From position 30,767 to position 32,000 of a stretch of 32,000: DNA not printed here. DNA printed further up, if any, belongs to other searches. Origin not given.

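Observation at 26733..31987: Five-gene minus-strand cluster of surface/secreted, low-complexity and repeat proteins convergent with the giant gene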

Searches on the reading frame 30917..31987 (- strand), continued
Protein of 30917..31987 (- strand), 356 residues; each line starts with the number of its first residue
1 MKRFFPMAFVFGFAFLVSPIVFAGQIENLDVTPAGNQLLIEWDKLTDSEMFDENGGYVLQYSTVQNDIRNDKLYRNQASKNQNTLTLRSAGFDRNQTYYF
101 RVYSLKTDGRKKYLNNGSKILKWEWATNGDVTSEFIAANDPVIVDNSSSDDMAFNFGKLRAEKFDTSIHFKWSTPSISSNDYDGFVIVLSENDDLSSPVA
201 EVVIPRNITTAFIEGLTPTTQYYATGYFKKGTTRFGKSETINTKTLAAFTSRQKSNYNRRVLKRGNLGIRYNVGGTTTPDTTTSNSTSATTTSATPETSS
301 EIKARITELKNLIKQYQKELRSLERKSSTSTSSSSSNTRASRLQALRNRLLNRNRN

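Call 84: search_protein_families(library=pfam, proteins=[L001:8514-9272:-], max_evalue=0.001)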
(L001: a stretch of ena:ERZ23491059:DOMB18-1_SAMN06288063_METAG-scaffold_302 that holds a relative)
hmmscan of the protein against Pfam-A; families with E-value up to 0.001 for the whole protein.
L001:8514-9272:- (252 aa): 0 families

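Call 85: find_encoding_contigs(protein=P0016, flank=10000, max_places=3)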
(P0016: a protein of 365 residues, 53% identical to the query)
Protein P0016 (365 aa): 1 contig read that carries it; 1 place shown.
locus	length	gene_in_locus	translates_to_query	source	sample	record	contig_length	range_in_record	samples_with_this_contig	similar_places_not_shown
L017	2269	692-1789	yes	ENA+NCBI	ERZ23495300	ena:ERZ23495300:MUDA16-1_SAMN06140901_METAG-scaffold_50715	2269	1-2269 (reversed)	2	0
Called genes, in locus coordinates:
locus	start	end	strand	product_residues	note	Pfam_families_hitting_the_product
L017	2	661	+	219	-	?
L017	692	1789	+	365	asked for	-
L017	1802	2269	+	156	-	?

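Call 88: fold_search(model_id=the predicted structure, library=viral)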
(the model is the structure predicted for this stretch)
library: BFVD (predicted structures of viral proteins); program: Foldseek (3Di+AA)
matches with E <= 10: 871; with E <= 0.001: 158
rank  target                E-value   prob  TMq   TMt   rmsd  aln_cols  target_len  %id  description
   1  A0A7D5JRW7            4.9e-09  1.00  0.20  0.06  18.2       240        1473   18  (no name in the UniProt tables at hand)
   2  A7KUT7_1              9.5e-09  1.00  0.25  0.10  17.5       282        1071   12  (no name in the UniProt tables at hand)
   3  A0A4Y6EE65            1.1e-08  1.00  0.25  0.16  18.5       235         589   15  Minor tail protein [Microbacterium phage TinyTimothy]
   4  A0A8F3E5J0            1.6e-08  1.00  0.25  0.24  16.7       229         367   13  Minor tail protein [Microbacterium phage Honk]
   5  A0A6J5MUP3            1.6e-08  1.00  0.25  0.23  15.9       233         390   18  Fibronectin type III [uncultured Caudovirales phage]
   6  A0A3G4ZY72            6.1e-08  1.00  0.23  0.33  23.8       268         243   14  Uncharacterized protein [Gaeavirus sp.]
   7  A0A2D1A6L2            9.0e-08  1.00  0.21  0.06  18.8       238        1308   15  Minor tail protein [Rhodococcus phage Trina]
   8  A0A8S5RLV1            9.0e-08  1.00  0.24  0.08  24.2       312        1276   12  Tail protein [virus sp. ctn3M15]
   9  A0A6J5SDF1            9.5e-08  1.00  0.24  0.12  22.7       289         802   14  Fibronectin type III [uncultured Caudovirales phage]
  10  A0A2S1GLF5            1.2e-07  1.00  0.18  0.07  29.9       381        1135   13  (no name in the UniProt tables at hand)
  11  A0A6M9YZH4            1.4e-07  1.00  0.25  0.08  24.8       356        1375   12  (no name in the UniProt tables at hand)
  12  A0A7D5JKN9            1.6e-07  1.00  0.25  0.32  16.9       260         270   13  (no name in the UniProt tables at hand)
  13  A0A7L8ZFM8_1          1.9e-07  1.00  0.20  0.08  16.7       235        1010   14  (no name in the UniProt tables at hand)
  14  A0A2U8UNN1            2.4e-07  1.00  0.24  0.26  16.2       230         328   13  (no name in the UniProt tables at hand)
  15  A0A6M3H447            3.0e-07  1.00  0.24  0.07  23.9       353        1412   12  (no name in the UniProt tables at hand)
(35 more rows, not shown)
